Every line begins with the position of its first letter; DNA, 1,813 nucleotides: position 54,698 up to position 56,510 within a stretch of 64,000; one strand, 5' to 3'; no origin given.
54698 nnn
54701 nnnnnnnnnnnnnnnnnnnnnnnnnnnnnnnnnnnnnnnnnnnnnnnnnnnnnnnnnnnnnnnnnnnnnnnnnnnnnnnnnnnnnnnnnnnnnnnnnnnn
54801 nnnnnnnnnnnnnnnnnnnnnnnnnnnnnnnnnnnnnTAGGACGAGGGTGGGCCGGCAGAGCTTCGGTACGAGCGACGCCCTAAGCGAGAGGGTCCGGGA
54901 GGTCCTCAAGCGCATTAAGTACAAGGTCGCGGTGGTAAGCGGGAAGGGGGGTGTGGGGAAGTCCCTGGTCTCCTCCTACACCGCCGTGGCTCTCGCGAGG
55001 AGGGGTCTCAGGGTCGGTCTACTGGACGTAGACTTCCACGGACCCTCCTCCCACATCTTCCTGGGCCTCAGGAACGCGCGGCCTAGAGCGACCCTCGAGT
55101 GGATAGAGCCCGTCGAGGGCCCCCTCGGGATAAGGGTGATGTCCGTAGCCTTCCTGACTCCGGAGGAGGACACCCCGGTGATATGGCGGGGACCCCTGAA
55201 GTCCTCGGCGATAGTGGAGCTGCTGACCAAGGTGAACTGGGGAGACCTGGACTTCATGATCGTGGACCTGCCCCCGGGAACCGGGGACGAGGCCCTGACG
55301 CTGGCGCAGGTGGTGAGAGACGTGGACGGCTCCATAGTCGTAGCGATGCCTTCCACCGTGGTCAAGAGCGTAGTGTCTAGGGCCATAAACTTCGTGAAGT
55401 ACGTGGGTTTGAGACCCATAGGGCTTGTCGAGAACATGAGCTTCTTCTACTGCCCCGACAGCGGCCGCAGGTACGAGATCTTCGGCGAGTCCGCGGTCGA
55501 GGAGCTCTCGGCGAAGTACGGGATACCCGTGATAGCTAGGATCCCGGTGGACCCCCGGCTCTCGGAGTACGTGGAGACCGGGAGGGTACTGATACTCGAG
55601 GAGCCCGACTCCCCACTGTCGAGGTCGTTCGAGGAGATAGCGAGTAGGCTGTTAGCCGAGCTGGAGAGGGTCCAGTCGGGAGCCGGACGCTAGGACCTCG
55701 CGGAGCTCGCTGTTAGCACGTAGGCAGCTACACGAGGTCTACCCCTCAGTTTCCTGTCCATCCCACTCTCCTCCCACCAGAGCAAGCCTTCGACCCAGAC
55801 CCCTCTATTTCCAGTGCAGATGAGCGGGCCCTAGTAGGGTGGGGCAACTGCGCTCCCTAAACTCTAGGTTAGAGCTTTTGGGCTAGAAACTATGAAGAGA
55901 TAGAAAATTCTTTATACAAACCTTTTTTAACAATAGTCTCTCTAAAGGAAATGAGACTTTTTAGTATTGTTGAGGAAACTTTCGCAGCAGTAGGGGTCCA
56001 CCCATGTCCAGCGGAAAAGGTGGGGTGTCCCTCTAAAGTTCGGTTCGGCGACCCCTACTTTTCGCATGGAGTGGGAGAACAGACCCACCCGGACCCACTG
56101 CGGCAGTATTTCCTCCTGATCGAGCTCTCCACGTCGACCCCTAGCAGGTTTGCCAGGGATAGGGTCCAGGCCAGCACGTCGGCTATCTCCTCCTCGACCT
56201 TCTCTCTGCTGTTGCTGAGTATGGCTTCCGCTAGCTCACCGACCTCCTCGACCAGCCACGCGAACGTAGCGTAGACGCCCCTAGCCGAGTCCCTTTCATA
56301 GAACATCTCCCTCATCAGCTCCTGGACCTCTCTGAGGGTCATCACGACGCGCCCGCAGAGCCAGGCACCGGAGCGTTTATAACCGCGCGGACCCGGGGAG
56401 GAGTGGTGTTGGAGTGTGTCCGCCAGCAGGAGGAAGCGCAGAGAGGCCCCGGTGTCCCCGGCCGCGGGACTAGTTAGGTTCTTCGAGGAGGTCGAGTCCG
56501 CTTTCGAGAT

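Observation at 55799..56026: Candidate replication origin: inverted ORB-like boxes flanking an AT-rich core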

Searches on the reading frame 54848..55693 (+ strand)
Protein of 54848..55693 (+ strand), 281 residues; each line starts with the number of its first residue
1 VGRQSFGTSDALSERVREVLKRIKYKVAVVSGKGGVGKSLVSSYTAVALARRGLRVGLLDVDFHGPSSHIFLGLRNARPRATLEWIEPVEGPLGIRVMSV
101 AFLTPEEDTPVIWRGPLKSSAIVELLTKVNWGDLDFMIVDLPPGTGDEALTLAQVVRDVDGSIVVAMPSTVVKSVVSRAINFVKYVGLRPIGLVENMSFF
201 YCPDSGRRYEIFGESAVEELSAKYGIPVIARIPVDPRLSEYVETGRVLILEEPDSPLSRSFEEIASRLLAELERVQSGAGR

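Call 9: find_related_loci(query=window:54848-55693:+, collection=genome_contigs, flank=4000)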
Query window:54848-55693:+ (281 aa) in genome_contigs; peptide patterns used: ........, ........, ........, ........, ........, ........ (x = any residue, [..] = any of these).
197 stretches matched a pattern; 9 encode a relative of the query (tblastn E <= 1e-3); 9 distinct loci.
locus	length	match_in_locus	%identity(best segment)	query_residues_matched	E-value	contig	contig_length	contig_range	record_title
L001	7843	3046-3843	43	11-275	4e-65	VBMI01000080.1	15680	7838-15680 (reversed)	MAG: Methanobacteriota archaeon isolate EA_19 14_0929_02_40cm_scaffold_2759, whole genome shotgun sequence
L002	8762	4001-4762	41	22-273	1e-62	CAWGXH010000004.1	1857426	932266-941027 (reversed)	MAG: uncultured Methanomicrobiaceae archaeon isolate MFD02416.bin.2.52 genome assembly, contig: contig_27855, whole geno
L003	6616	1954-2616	43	55-275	4e-56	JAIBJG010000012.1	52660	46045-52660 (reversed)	MAG: Methanobacteriota archaeon isolate CR_Sed_300A_bin.90 scaffold_139, whole genome shotgun sequence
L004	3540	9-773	39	20-271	5e-54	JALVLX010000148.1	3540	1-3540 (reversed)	MAG: Flavobacteriales bacterium isolate A1_metabat2_scaf2bin.360 A1_NODE_38248_length_3540_cov_7.153238, whole genome sh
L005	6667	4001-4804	38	13-274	1e-52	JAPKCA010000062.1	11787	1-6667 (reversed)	MAG: Flavobacteriales bacterium isolate ANT-52 NODE_4538_length_11787_cov_5.951159, whole genome shotgun sequence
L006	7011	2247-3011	38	23-274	5e-50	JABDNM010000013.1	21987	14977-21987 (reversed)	MAG: Flavobacteriaceae bacterium isolate Site_A4 k127_2046390, whole genome shotgun sequence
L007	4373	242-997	33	23-271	3e-46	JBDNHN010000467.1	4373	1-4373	MAG: Gillisia sp. isolate concoct.27.WLB k141_1042781, whole genome shotgun sequence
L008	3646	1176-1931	34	23-271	4e-46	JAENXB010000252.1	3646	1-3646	MAG: Flavobacteriaceae bacterium isolate 5_8_m_bin19 k141_60968_length_3646_cov_37.0111, whole genome shotgun sequence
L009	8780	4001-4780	35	23-280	7e-45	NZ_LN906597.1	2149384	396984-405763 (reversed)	Candidatus Ichthyocystis hellenicum isolate 2013Ark11 chromosome I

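Call 14: find_homologous_proteins(query=window:54848-55693:+, max_evalue=1e-40)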
Query window:54848-55693:+ (281 aa): 6831 proteins with E <= 1e-40 among 8000 candidates; the best 120 are listed.
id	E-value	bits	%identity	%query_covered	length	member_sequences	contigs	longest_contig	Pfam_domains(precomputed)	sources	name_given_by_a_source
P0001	3.1e-177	606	100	100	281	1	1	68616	PF00142.25,PF10609.16,PF01656.30,PF13614.13,PF09140.18,PF02374.22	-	-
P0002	1.9e-142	492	80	99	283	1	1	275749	PF00142.25,PF10609.16,PF01656.30,PF13614.13,PF09140.18,PF02374.22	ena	-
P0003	9.9e-124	430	69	95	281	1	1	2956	PF10609.16,PF01656.30,PF13614.13,PF09140.18,PF02374.22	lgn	-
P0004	3.1e-123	429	69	95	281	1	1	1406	PF10609.16,PF01656.30,PF13614.13,PF09140.18,PF02374.22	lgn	-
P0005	8.5e-123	427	69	91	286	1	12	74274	PF00142.25,PF10609.16,PF01656.30,PF13614.13,PF09140.18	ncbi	ncbi:MAG: Mrp/NBP35 family ATP-binding protein [Sulfolobales archaeon]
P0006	1.2e-122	427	68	91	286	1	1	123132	PF00142.25,PF10609.16,PF01656.30,PF13614.13,PF09140.18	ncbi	ncbi:MAG: Mrp/NBP35 family ATP-binding protein [Sulfolobales archaeon]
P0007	3.1e-122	425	69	91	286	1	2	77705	PF00142.25,PF10609.16,PF01656.30,PF13614.13,PF09140.18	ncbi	ncbi:MAG: Mrp/NBP35 family ATP-binding protein [Sulfolobales archaeon]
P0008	5.9e-122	425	68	91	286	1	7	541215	PF00142.25,PF10609.16,PF01656.30,PF13614.13,PF09140.18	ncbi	ncbi:MAG: Mrp/NBP35 family ATP-binding protein [Sulfolobales archaeon]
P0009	5.0e-121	421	68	94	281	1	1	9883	PF10609.16,PF01656.30,PF13614.13,PF09140.18,PF02374.22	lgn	-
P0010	2.5e-118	413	71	88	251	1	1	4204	PF10609.16,PF01656.30,PF13614.13,PF09140.18,PF02374.22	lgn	-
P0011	3.6e-117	409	69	86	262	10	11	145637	PF00142.25,PF10609.16,PF01656.30,PF13614.13,PF09140.18,PF02374.22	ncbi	ncbi:MAG: Mrp/NBP35 family ATP-binding protein [Sulfolobales archaeon]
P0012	4.6e-117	409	65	96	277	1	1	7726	PF00142.25,PF10609.16,PF01656.30,PF09140.18,PF02374.22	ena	-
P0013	1.3e-116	407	69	86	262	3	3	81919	PF00142.25,PF10609.16,PF01656.30,PF13614.13,PF09140.18,PF02374.22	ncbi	ncbi:MAG: Mrp/NBP35 family ATP-binding protein [Sulfolobales archaeon]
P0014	7.1e-116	405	62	95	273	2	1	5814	PF00142.25,PF10609.16,PF01656.30,PF13614.13,PF09140.18,PF02374.22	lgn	-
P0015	3.1e-112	393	61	94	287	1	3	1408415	PF00142.25,PF10609.16,PF01656.30,PF13614.13,PF09140.18,PF02374.22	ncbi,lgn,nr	ncbi:MAG: Mrp/NBP35 family ATP-binding protein [Sulfolobales archaeon]|nr:Mrp/NBP35 family ATP-bindi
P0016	2.8e-111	390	65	89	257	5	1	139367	PF10609.16,PF01656.30,PF13614.13,PF09140.18,PF02374.22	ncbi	ncbi:MAG: Mrp/NBP35 family ATP-binding protein [Sulfolobales archaeon]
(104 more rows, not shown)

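Call 16: find_encoding_contigs(protein=P0002, flank=5000, max_places=3)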
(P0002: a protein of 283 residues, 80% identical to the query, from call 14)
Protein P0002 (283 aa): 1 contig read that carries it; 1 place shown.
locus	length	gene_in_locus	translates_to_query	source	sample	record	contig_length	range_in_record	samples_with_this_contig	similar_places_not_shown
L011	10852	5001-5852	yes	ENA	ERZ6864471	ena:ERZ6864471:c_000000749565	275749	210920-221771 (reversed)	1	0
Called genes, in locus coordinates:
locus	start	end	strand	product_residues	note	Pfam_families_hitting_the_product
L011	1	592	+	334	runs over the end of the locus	PF01297:ZnuA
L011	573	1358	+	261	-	PF00005:ABC_tran, PF13304:AAA_21 (weak)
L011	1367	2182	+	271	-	PF00950:ABC-3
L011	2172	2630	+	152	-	PF01325:Fe_dep_repress (faint), PF02742:Fe_dep_repr_C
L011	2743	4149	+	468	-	PF00224:PK, PF03328:HpcH_HpaI (faint), PF02887:PK_C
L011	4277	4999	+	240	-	-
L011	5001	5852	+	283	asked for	PF00142:Fer4_NifH (faint), PF02374:ArsA_ATPase (faint), PF09140:MipZ (weak), PF10609:ParA, PF13614:AAA_31 (faint), PF01656:CbiA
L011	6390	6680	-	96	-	PF01503:PRA-PH (weak), PF03819:MazG, PF12643:MazG-like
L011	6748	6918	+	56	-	PF03911:Sec61_beta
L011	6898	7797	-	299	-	PF02775:TPP_enzyme_C, PF00676:E1_dh (weak)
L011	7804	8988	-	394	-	PF01855:POR_N, PF02780:Transketolase_C (weak), PF17147:PFOR_II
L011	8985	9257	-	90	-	PF00037:Fer4 (weak), PF12837:Fer4_6 (weak), PF13237:Fer4_10, PF14697:Fer4_21, PF12838:Fer4_7, PF13187:Fer4_9 (weak), PF00037:Fer4, PF12837:Fer4_6 (weak), +4 more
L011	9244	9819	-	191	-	PF01558:POR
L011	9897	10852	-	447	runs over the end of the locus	PF22641:TiaS_TCKD, PF08489:TiaS_FLD, PF01336:tRNA_anti-codon (weak), PF23783:Zn_ribbon_TiaS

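Call 21: find_related_loci(query=A1, collection=genome_contigs, flank=3000)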
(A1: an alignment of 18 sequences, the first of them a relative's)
Query A1 (281 aa) in genome_contigs; peptide patterns used: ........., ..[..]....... (x = any residue, [..] = any of these).
600 stretches matched a pattern (row limit reached: there are more); 585 encode a relative of the query (tblastn E <= 1e-3); the best 80 are kept; 80 distinct loci.
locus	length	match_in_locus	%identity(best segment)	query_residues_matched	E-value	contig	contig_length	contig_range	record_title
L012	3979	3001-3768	45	13-268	5e-75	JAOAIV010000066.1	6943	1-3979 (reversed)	MAG: Candidatus Bathyarchaeota archaeon isolate SKW11 NODE_66_length_6943_cov_3.626129, whole genome shotgun sequence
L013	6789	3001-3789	41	13-276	4e-72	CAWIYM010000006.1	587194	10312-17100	MAG: Candidatus Bathyarchaeota archaeon isolate MFD05942.bin.2.195 genome assembly, contig: contig_3610, whole genome sh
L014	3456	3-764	42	23-274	6e-68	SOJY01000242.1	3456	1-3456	MAG: Candidatus Bathyarchaeum sp. isolate E44_bin4 NODE_20444_length_3456_cov_3.159953, whole genome shotgun sequence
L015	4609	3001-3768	44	22-273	2e-65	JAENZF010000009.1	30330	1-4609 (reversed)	MAG: Methanobacteriota archaeon isolate BL5_bin.18 BL5_bin18_NODE_371_length_30330_cov_31.270223, whole genome shotgun s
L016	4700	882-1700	41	3-268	6e-65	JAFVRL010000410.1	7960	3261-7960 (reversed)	MAG: Lentisphaeria bacterium isolate RGIG5327 Sheep_Colon-2__c976461, whole genome shotgun sequence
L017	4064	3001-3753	45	20-268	8e-65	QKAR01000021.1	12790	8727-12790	MAG: Spirochaetales bacterium isolate SZUA-377 scaffold_15957, whole genome shotgun sequence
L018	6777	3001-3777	39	14-274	5e-64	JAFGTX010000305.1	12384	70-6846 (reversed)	MAG: Clostridia bacterium isolate ZodW_maxbin.062 k87_11268699, whole genome shotgun sequence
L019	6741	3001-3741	45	10-251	4e-63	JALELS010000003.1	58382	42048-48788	MAG: Ruminococcus sp. isolate SUG119 k141_6469771, whole genome shotgun sequence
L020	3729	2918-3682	42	16-273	8e-62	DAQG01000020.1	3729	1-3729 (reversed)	MAG TPA_asm: Methanothrix harundinacea isolate UBA1 UBA1_contig_462, whole genome shotgun sequence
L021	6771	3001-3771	41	14-272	3e-61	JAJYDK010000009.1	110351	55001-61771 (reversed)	MAG: Proteobacteria bacterium isolate BP9.bin95 NODE_226_length_110351_cov_5.095016, whole genome shotgun sequence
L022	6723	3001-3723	45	20-264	5e-61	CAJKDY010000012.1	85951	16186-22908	MAG TPA_asm: uncultured Clostridiales bacterium isolate ERR1305900-bin.47 genome assembly, contig: NODE_219_length_85951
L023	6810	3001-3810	40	10-281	1e-60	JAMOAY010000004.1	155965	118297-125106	MAG: Magnetococcus sp. MYC-9 scaffold_8, whole genome shotgun sequence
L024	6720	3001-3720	42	23-263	2e-60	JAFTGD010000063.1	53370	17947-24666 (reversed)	MAG: Oscillospiraceae bacterium isolate RGIG3788 Roe_deer_Abomasum-5__c2110, whole genome shotgun sequence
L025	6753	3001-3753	39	20-271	2e-60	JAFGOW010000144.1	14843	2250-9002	MAG: Deltaproteobacteria bacterium isolate Zod_Metabat.652 k87_8628167, whole genome shotgun sequence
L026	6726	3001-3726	42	8-252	2e-60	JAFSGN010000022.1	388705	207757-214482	MAG: Clostridia bacterium isolate RGIG3122 Goat_Rectum-6__c870732, whole genome shotgun sequence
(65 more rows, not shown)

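Call 22: find_encoding_contigs(protein=P0008, flank=4000, max_places=2)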
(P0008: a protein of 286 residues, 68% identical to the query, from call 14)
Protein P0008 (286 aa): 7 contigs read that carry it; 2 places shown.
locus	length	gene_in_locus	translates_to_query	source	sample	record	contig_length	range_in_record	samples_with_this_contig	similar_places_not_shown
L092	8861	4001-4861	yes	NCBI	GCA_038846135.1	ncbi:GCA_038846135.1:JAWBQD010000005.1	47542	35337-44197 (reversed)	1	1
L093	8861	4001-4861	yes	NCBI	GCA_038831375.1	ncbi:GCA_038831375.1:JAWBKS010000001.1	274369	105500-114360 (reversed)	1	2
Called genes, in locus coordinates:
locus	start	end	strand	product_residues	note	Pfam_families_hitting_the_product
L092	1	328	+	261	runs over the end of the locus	PF00005:ABC_tran, PF13175:AAA_15 (faint), PF13304:AAA_21 (faint)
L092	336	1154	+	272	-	PF00950:ABC-3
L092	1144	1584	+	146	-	PF01325:Fe_dep_repress (weak), PF02742:Fe_dep_repr_C (weak)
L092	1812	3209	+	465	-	PF00224:PK, PF02887:PK_C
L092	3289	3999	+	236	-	-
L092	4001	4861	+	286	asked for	PF09140:MipZ, PF10609:ParA, PF13614:AAA_31 (faint), PF00142:Fer4_NifH (faint), PF01656:CbiA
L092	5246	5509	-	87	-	PF01503:PRA-PH (weak), PF03819:MazG, PF12643:MazG-like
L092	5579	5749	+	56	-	PF03911:Sec61_beta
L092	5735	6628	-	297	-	PF02775:TPP_enzyme_C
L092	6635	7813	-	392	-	PF01855:POR_N, PF02780:Transketolase_C (weak), PF17147:PFOR_II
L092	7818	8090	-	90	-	PF13534:Fer4_17 (faint), PF00037:Fer4 (weak), PF13237:Fer4_10, PF14697:Fer4_21, PF12838:Fer4_7, PF13187:Fer4_9, PF00037:Fer4, PF12837:Fer4_6 (weak), +4 more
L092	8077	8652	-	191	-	PF01558:POR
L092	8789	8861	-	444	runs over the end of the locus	PF22641:TiaS_TCKD, PF08489:TiaS_FLD, PF01336:tRNA_anti-codon (weak), PF23783:Zn_ribbon_TiaS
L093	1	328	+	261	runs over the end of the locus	PF00005:ABC_tran, PF13175:AAA_15 (faint), PF13304:AAA_21 (faint)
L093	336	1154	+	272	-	PF00950:ABC-3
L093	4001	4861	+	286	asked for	PF09140:MipZ, PF10609:ParA, PF13614:AAA_31 (faint), PF00142:Fer4_NifH (faint), PF01656:CbiA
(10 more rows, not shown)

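Call 23: find_encoding_contigs(protein=P0015, flank=4000, max_places=2)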
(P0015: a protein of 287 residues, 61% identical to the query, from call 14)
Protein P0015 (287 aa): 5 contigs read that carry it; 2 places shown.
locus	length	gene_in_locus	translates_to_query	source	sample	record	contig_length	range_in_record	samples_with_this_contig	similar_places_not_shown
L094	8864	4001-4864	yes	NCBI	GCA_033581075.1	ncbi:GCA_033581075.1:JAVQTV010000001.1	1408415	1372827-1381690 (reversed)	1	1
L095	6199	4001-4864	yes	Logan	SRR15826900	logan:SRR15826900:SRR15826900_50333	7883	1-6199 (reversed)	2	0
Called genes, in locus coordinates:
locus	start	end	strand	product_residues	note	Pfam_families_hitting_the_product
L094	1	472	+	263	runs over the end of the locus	PF00005:ABC_tran, PF13304:AAA_21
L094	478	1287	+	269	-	PF00950:ABC-3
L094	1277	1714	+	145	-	PF01325:Fe_dep_repress (weak), PF02742:Fe_dep_repr_C (weak)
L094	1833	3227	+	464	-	PF00224:PK, PF02887:PK_C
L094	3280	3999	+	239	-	-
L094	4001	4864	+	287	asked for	PF02374:ArsA_ATPase (faint), PF09140:MipZ, PF10609:ParA, PF13614:AAA_31 (faint), PF00142:Fer4_NifH (faint), PF01656:CbiA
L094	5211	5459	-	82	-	PF01503:PRA-PH (weak), PF03819:MazG, PF12643:MazG-like (weak)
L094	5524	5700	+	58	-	PF03911:Sec61_beta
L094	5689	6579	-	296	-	PF02775:TPP_enzyme_C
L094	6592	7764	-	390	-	PF01855:POR_N, PF17147:PFOR_II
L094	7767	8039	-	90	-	PF13484:Fer4_16 (faint), PF25160:LdpA_Fe-S-bd (faint), PF00037:Fer4 (weak), PF14697:Fer4_21, PF12838:Fer4_7, PF13187:Fer4_9 (weak), PF00037:Fer4, PF12837:Fer4_6 (weak), +3 more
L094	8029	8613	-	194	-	PF01558:POR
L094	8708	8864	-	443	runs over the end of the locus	PF22641:TiaS_TCKD, PF08489:TiaS_FLD, PF01336:tRNA_anti-codon (weak), PF23783:Zn_ribbon_TiaS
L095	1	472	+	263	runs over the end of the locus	PF00005:ABC_tran, PF13304:AAA_21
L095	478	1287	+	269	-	PF00950:ABC-3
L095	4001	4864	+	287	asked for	PF02374:ArsA_ATPase (faint), PF09140:MipZ, PF10609:ParA, PF13614:AAA_31 (faint), PF00142:Fer4_NifH (faint), PF01656:CbiA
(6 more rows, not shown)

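Call 24: find_encoding_contigs(protein=P0016, flank=4000, max_places=2)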
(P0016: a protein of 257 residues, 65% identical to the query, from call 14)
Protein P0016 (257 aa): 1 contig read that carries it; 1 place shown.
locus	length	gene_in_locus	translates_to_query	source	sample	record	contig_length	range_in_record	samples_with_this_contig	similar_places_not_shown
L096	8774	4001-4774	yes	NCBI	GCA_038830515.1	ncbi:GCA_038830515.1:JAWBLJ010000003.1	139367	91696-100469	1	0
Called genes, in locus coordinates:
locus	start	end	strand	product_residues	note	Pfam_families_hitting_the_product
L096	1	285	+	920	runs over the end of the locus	PF00270:DEAD, PF04851:ResIII, PF00271:Helicase_C, PF19306:WHD_Lhr, PF08494:DEAD_assoc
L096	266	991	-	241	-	-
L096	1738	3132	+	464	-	PF00224:PK, PF02887:PK_C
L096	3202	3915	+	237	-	-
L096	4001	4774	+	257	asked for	PF01656:CbiA, PF02374:ArsA_ATPase (faint), PF09140:MipZ, PF10609:ParA, PF13614:AAA_31 (weak)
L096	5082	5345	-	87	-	PF01503:PRA-PH (weak), PF03819:MazG, PF12643:MazG-like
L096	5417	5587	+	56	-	PF03911:Sec61_beta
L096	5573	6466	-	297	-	PF02775:TPP_enzyme_C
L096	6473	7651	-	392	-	PF01855:POR_N, PF02780:Transketolase_C (weak), PF17147:PFOR_II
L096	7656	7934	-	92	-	PF25160:LdpA_Fe-S-bd (faint), PF00037:Fer4 (weak), PF13237:Fer4_10, PF14697:Fer4_21, PF12838:Fer4_7, PF13187:Fer4_9 (weak), PF00037:Fer4, PF12837:Fer4_6 (weak), +2 more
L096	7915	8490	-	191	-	PF01558:POR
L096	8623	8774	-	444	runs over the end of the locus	PF22641:TiaS_TCKD, PF08489:TiaS_FLD, PF01336:tRNA_anti-codon (weak), PF23783:Zn_ribbon_TiaS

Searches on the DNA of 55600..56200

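Call 29: search_rna_families(source=window, start=55600, end=56200, threshold=evalue, max_evalue=1)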
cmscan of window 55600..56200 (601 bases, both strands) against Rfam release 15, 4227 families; matches with E-value up to 1: 0.
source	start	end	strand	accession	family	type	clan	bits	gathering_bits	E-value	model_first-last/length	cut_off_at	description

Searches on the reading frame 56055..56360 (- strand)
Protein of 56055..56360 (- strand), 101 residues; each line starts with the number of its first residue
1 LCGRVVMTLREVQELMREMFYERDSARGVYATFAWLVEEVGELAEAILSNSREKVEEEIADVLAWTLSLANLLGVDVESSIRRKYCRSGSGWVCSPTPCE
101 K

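Call 51: search_protein_families(library=pfam, proteins=[window:56055-56360:-], max_evalue=0.00001)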
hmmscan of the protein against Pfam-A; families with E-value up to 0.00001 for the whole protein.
window:56055-56360:- (101 aa): 3 families
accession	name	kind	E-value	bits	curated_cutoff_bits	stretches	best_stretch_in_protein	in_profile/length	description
PF03819.22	MazG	-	3.1e-13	50.2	22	1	31-83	5-61/74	MazG nucleotide pyrophosphohydrolase domain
PF12643.12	MazG-like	-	3.1e-08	34.2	27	1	36-85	15-63/85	MazG-like family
PF01503.22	PRA-PH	-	4.3e-06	27.5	21.3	1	20-81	19-79/86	Phosphoribosyl-ATP pyrophosphohydrolase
